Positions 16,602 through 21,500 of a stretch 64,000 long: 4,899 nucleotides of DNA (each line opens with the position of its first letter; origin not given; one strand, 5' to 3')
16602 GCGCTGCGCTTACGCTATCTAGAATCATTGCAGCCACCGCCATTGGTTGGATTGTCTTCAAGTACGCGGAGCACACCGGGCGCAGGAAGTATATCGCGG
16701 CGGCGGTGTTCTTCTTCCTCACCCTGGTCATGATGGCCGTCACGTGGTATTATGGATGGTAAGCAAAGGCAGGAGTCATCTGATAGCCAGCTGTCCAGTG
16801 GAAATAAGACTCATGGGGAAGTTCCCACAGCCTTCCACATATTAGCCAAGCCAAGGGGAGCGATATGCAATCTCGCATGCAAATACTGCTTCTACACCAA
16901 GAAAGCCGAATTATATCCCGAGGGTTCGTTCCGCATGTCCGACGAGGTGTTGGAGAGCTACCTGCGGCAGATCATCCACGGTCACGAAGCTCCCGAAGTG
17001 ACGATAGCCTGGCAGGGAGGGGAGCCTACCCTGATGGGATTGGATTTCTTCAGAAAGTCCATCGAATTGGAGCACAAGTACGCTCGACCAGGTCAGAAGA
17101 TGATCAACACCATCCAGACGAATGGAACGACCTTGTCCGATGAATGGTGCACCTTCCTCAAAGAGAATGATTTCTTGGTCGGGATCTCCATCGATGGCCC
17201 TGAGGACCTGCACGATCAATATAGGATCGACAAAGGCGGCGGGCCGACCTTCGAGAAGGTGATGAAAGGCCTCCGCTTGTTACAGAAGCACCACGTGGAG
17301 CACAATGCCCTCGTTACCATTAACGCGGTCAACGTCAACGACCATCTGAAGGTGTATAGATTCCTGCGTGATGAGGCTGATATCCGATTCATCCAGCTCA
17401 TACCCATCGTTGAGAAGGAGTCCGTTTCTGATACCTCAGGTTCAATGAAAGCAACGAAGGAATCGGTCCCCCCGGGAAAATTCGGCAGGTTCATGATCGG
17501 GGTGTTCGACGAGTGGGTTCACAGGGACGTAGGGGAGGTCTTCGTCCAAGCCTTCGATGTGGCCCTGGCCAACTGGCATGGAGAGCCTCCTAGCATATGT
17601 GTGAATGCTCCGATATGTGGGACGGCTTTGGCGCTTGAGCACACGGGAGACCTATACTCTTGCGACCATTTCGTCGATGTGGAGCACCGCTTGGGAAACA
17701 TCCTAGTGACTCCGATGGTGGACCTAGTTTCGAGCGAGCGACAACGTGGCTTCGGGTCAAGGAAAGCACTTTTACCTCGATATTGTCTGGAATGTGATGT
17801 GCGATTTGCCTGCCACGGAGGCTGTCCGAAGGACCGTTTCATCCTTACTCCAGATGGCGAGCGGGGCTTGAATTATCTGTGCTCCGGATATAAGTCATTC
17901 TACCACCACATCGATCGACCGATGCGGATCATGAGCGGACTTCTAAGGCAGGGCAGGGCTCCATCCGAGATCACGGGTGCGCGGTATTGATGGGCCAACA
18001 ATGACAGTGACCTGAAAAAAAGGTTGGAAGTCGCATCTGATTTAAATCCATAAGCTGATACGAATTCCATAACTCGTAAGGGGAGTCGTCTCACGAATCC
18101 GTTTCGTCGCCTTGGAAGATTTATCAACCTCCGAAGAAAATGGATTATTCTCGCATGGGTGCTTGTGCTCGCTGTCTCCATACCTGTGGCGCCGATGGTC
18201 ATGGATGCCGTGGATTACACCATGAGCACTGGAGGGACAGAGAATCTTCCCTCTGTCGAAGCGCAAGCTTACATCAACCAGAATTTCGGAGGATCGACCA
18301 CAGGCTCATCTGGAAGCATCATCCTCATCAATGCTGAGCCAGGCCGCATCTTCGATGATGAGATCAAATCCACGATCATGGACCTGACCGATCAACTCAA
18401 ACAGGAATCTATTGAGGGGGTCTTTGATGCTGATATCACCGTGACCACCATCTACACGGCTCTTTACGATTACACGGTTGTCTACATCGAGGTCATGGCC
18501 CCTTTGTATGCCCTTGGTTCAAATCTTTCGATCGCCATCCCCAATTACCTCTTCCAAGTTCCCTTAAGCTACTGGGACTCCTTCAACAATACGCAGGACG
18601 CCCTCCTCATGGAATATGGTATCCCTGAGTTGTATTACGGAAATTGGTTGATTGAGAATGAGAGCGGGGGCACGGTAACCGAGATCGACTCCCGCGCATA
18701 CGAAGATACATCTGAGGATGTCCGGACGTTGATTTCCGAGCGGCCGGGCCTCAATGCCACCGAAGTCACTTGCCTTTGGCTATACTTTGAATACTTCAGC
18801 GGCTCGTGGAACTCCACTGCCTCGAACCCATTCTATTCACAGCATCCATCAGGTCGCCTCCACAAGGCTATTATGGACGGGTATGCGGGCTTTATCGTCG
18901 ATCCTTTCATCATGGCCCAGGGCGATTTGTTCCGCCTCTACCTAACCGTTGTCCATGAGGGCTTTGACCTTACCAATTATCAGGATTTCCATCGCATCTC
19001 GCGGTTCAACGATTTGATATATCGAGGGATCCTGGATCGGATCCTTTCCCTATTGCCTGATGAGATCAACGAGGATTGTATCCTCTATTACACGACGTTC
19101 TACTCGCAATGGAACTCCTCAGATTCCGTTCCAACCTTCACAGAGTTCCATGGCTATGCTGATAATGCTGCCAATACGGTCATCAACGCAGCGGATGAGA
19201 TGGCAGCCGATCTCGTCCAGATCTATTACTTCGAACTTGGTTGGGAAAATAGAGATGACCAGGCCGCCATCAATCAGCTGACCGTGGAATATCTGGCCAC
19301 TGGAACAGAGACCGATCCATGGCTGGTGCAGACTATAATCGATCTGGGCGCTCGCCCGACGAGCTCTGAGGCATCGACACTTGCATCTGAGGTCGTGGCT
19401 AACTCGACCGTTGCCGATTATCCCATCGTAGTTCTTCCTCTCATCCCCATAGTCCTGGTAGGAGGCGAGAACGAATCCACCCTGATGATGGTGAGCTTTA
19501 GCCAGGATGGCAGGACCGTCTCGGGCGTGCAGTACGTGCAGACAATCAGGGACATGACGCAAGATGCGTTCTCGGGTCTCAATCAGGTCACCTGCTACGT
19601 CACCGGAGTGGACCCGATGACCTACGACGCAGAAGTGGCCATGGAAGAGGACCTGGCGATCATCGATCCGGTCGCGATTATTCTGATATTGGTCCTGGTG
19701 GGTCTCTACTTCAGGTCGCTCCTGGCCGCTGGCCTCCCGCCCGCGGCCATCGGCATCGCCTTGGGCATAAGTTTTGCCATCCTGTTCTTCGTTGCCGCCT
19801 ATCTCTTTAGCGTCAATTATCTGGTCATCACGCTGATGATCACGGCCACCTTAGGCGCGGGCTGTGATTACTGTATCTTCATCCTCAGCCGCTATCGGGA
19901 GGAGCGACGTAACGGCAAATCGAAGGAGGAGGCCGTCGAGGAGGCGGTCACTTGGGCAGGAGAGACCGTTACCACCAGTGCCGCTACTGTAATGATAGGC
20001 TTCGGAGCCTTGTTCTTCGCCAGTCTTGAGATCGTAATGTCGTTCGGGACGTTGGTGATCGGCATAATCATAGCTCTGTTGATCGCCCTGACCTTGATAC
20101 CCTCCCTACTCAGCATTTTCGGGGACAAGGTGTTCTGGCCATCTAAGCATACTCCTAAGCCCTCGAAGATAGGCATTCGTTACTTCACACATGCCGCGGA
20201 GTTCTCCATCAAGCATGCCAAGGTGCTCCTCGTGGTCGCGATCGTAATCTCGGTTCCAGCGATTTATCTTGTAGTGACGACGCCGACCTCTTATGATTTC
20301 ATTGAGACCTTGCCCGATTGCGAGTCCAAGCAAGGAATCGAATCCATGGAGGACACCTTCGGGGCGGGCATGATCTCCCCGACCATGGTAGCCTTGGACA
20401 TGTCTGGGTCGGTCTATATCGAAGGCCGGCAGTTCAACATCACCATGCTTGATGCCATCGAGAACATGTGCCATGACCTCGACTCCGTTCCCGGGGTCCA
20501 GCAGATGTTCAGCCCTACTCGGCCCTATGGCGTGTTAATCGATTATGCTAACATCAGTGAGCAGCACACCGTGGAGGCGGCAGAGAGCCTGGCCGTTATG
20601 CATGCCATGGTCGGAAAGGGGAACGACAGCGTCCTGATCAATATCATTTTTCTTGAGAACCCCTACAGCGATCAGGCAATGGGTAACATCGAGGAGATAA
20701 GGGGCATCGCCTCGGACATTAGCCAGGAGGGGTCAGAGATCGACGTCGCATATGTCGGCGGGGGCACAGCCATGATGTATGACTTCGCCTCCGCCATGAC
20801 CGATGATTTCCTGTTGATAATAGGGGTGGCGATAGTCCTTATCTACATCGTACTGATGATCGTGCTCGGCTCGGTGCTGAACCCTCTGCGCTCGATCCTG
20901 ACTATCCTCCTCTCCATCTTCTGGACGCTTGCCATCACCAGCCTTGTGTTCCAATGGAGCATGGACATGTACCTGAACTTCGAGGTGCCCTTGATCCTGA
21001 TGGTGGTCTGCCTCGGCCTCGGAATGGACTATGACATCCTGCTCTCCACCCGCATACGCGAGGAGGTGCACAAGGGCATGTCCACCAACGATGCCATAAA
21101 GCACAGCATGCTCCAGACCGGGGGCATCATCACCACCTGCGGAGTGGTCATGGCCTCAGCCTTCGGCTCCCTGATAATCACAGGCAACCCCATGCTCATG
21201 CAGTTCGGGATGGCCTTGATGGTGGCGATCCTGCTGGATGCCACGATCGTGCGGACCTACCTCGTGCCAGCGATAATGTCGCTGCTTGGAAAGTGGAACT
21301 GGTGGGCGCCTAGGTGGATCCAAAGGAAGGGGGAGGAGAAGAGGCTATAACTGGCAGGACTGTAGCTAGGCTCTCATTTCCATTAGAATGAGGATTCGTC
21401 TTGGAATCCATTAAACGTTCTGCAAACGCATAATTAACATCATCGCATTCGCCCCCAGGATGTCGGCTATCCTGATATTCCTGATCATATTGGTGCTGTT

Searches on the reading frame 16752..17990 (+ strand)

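Call 79: search_protein_families(library=pfam, proteins=[window:16752-17990:+], max_evalue=0.00001)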
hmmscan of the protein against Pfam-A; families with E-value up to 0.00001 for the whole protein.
window:16752-17990:+ (412 aa): 1 family
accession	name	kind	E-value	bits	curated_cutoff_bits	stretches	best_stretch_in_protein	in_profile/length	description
PF04055.27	Radical_SAM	-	1.5e-18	67.9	29.5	1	37-204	5-165/166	Radical SAM superfamily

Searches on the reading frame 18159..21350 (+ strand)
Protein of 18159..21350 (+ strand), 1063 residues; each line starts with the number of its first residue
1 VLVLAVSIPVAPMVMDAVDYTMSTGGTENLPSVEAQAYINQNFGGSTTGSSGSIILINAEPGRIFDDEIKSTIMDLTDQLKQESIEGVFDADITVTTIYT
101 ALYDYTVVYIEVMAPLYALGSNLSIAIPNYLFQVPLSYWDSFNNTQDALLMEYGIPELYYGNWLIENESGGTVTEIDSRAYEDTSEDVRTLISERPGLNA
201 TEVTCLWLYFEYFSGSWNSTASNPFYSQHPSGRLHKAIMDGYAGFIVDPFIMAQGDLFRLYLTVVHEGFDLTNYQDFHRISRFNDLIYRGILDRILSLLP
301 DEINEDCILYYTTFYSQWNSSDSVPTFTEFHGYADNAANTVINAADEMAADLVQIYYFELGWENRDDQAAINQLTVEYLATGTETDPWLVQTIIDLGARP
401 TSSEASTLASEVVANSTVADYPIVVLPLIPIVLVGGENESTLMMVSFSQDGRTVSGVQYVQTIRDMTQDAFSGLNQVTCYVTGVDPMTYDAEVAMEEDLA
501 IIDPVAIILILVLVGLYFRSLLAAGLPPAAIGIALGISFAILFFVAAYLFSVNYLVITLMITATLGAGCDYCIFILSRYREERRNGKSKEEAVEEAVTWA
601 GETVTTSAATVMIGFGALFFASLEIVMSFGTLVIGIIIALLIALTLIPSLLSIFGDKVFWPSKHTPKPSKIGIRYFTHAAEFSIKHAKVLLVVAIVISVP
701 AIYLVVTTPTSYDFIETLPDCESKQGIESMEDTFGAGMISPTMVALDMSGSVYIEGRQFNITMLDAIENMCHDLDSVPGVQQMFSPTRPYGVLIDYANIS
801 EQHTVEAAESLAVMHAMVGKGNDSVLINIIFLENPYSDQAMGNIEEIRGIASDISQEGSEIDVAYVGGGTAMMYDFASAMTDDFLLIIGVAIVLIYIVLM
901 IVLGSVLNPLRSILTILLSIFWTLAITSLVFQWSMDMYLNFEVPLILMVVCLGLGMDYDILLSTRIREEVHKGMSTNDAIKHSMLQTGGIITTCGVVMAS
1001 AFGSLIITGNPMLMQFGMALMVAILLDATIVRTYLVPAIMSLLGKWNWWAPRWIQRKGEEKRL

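Call 58: search_protein_families(library=pfam, proteins=[window:18159-21350:+], max_evalue=0.00001)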
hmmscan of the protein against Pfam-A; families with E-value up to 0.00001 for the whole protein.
window:18159-21350:+ (1063 aa): 2 families
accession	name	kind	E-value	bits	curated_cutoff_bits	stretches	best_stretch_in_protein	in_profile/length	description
PF03176.21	MMPL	-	1.2e-95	320.8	20.5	2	722-1052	8-311/333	MMPL family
PF00873.25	ACR_tran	-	6.3e-06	24.6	28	1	505-712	339-552/1021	AcrB/AcrD/AcrF family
